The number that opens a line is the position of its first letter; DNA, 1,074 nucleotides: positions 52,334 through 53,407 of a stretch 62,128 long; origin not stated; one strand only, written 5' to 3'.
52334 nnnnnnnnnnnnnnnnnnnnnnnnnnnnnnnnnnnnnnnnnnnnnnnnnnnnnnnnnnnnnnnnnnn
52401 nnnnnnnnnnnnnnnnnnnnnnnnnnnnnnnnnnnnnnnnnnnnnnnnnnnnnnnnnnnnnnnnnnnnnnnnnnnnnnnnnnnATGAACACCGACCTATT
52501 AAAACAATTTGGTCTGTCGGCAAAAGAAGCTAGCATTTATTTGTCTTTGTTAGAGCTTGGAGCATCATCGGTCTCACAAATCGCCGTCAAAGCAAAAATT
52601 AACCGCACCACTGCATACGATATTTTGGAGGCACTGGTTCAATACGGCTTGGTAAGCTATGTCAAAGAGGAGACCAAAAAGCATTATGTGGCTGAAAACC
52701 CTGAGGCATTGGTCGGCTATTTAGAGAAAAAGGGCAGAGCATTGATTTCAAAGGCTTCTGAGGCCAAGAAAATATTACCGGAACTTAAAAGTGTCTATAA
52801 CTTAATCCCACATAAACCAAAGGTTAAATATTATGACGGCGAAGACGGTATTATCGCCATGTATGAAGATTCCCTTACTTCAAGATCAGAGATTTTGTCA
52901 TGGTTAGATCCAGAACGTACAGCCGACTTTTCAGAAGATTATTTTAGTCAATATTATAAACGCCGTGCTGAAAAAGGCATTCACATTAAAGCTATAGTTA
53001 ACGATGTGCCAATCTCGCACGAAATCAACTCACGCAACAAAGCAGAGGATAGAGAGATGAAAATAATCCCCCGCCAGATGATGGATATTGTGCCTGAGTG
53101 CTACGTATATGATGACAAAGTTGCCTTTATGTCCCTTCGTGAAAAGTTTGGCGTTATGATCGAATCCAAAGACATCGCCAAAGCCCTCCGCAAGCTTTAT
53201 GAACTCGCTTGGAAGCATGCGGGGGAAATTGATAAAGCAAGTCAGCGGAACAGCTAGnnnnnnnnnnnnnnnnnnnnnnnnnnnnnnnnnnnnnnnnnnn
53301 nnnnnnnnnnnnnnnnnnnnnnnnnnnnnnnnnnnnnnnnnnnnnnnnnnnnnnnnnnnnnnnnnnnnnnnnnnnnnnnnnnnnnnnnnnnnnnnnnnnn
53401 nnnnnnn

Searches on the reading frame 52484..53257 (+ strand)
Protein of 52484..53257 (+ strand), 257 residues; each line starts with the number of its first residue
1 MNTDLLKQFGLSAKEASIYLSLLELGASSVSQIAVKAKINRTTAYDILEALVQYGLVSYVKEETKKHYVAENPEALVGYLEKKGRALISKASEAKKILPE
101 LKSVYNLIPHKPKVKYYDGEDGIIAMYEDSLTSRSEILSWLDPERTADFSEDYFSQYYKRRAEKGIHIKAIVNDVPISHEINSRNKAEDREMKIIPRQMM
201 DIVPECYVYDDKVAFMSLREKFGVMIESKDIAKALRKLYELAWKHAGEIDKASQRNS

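Call 10: search_protein_families(library=pfam, proteins=[window:52484-53257:+], max_evalue=0.01)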
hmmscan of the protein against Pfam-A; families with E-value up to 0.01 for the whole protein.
window:52484-53257:+ (257 aa): 4 families
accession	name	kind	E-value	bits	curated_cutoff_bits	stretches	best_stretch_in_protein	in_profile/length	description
PF01978.25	TrmB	-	5.5e-16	58.6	25.6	1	6-74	1-68/68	Sugar-specific transcriptional regulator TrmB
PF08221.17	HTH_9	-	1.3e-05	25.6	23.4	1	16-62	16-62/62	RNA polymerase III subunit RPC82 helix-turn-helix domain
PF24033.1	DUF7342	-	0.00012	22.6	31.6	1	28-72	18-62/150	Family of unknown function (DUF7342)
PF09339.16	HTH_IclR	-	0.0019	18.4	22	1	28-59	19-50/52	IclR helix-turn-helix domain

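Call 43: find_homologous_proteins(query=window:52484-53257:+, max_evalue=1e-30)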
Query window:52484-53257:+ (257 aa): 81 proteins with E <= 1e-30 among 664 candidates.
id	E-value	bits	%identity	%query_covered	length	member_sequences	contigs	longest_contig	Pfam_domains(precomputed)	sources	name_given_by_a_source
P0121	1.5e-161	553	100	100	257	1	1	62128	PF01978.26,PF08221.18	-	-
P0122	2.7e-126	438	79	97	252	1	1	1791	PF01978.26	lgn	-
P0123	1.0e-109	383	69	97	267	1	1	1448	PF01978.26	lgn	-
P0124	1.3e-108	380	68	97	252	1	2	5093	PF01978.26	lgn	-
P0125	2.3e-108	379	68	98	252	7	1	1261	PF01978.26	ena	-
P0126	2.4e-108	379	69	98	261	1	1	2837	PF01978.26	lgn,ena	-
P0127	5.4e-108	378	68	97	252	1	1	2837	PF01978.26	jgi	jgi:sugar-specific transcriptional regulator TrmB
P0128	5.2e-106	371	67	97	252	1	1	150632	PF01978.26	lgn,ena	-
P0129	5.6e-106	371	68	98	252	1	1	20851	PF01978.26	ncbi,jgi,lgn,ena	ncbi:MAG: helix-turn-helix domain-containing protein [Patescibacteria group bacterium]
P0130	6.1e-106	371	68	98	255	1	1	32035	PF01978.26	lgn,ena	-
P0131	1.1e-105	370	68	99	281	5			PF01978.26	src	-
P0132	3.9e-105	369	68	98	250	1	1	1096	PF01978.26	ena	-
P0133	4.6e-105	368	66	98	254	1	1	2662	PF01978.26,PF24033.2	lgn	-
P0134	5.8e-105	368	68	97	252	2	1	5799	PF01978.26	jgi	jgi:sugar-specific transcriptional regulator TrmB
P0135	1.9e-104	366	70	96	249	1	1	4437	PF01978.26,PF24033.2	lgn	-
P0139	4.1e-103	362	71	94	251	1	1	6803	PF01978.26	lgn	-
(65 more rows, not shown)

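Call 44: find_encoding_contigs(protein=P0122, flank=10000, max_places=3)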
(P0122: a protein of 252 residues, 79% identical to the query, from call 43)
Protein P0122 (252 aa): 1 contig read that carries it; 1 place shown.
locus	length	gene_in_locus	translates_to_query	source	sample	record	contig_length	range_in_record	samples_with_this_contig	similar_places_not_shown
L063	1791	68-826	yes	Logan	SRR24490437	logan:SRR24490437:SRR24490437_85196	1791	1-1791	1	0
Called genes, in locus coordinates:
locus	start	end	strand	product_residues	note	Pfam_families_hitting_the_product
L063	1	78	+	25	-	?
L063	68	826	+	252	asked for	PF01978:TrmB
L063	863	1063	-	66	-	-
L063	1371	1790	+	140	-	?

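Call 45: find_encoding_contigs(protein=P0139, flank=10000, max_places=3)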
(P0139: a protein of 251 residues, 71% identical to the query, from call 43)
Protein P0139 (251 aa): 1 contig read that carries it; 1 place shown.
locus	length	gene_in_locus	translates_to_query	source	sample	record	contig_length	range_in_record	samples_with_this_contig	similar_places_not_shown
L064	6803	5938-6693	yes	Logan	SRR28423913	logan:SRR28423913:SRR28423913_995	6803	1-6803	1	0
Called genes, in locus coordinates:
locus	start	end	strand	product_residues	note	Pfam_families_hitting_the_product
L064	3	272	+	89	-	?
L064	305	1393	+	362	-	-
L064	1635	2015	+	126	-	-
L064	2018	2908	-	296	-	PF01978:TrmB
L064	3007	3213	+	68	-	-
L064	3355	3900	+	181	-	-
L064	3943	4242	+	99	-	-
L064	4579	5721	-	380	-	PF04055:Radical_SAM (weak), PF13186:SPASM (weak)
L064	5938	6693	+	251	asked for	PF01978:TrmB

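Call 46: find_encoding_contigs(protein=P0128, flank=10000, max_places=3)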
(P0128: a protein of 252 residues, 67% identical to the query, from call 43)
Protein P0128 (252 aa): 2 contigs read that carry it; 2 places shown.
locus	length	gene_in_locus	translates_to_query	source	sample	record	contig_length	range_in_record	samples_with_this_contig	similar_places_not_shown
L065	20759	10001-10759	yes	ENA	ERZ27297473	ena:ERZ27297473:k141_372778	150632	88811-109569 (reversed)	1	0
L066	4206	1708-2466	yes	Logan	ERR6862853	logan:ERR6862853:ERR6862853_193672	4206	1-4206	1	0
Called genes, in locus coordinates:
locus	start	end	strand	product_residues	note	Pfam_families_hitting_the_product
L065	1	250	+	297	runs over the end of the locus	PF00398:RrnaAD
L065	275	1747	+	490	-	PF01566:Nramp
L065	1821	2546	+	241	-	PF00590:TP_methylase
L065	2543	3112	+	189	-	PF00583:Acetyltransf_1, PF13673:Acetyltransf_10 (weak), PF13508:Acetyltransf_7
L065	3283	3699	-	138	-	-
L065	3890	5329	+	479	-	PF00133:tRNA-synt_1, PF01406:tRNA-synt_1e, PF09334:tRNA-synt_1g, PF00133:tRNA-synt_1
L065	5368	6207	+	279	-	PF00892:EamA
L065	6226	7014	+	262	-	PF01026:TatD_DNase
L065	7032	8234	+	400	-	PF13439:Glyco_transf_4, PF13579:Glyco_trans_4_4, PF00534:Glycos_transf_1, PF13692:Glyco_trans_1_4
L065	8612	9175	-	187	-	-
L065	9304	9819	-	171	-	-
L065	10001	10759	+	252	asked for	PF01978:TrmB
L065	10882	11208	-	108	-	-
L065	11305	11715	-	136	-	PF08570:DUF1761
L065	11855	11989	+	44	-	-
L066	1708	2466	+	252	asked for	PF01978:TrmB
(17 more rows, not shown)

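Call 48: find_encoding_contigs(protein=P0135, flank=10000, max_places=4)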
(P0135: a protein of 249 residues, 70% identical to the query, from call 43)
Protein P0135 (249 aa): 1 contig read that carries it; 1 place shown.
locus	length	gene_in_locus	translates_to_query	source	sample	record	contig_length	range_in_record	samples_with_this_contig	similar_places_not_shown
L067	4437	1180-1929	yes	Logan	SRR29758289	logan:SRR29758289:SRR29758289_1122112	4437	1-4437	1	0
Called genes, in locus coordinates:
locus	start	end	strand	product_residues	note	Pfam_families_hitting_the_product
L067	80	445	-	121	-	PF08378:NERD, PF02021:UPF0102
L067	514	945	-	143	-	-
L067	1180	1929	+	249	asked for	PF01978:TrmB, PF24033:DUF7342 (faint)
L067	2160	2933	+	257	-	PF01978:TrmB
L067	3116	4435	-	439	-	?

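Call 49: find_encoding_contigs(protein=P0129, flank=10000, max_places=4)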
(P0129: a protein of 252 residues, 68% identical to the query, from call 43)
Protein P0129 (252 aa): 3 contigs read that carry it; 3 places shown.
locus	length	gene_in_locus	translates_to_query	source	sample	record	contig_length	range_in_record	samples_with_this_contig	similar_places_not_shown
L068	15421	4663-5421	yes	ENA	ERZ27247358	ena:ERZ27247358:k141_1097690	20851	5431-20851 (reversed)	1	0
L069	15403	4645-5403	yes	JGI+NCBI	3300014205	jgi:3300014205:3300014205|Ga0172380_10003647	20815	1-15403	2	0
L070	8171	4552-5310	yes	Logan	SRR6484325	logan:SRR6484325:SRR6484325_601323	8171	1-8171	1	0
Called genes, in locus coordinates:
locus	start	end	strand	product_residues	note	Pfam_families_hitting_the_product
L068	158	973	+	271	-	PF01978:TrmB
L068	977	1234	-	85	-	-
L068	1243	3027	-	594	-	-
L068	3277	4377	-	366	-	PF04055:Radical_SAM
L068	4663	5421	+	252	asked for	PF01978:TrmB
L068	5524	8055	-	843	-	PF02310:B12-binding (faint), PF04055:Radical_SAM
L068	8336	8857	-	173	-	PF01245:Ribosomal_L19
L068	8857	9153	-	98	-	PF01016:Ribosomal_L27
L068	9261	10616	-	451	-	-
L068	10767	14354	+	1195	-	PF02811:PHP, PF07733:DNA_pol3_alpha, PF17657:DNA_pol3_finger, PF14579:HHH_6, PF01336:tRNA_anti-codon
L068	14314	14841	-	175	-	-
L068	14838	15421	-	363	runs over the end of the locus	PF00953:Glycos_transf_4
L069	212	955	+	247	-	PF01978:TrmB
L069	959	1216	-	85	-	-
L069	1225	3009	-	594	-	-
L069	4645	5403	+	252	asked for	PF01978:TrmB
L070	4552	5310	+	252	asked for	PF01978:TrmB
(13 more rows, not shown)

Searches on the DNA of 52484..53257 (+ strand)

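Call 63: search_rna_families(sources=[L017, L018, L031, L035, L034, L066, L067, L062, L059, L060], threshold=evalue, max_evalue=1)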
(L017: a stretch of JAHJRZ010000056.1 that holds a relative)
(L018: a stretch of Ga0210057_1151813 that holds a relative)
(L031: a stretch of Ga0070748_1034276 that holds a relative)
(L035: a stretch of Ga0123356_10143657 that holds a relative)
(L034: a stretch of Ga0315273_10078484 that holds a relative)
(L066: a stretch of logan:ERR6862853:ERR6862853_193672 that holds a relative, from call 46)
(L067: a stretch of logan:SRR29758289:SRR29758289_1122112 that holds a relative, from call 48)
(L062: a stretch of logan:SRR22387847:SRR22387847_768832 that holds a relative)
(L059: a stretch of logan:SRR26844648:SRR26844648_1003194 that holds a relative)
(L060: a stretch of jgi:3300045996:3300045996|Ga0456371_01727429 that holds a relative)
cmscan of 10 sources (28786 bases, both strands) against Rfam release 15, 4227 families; matches with E-value up to 1: 1.
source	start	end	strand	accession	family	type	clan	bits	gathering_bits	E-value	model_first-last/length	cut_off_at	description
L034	2600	2691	+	RF02621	BSnc120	Gene; sRNA;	-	23.6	114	0.29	1-88/88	no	Brucella sRNA 120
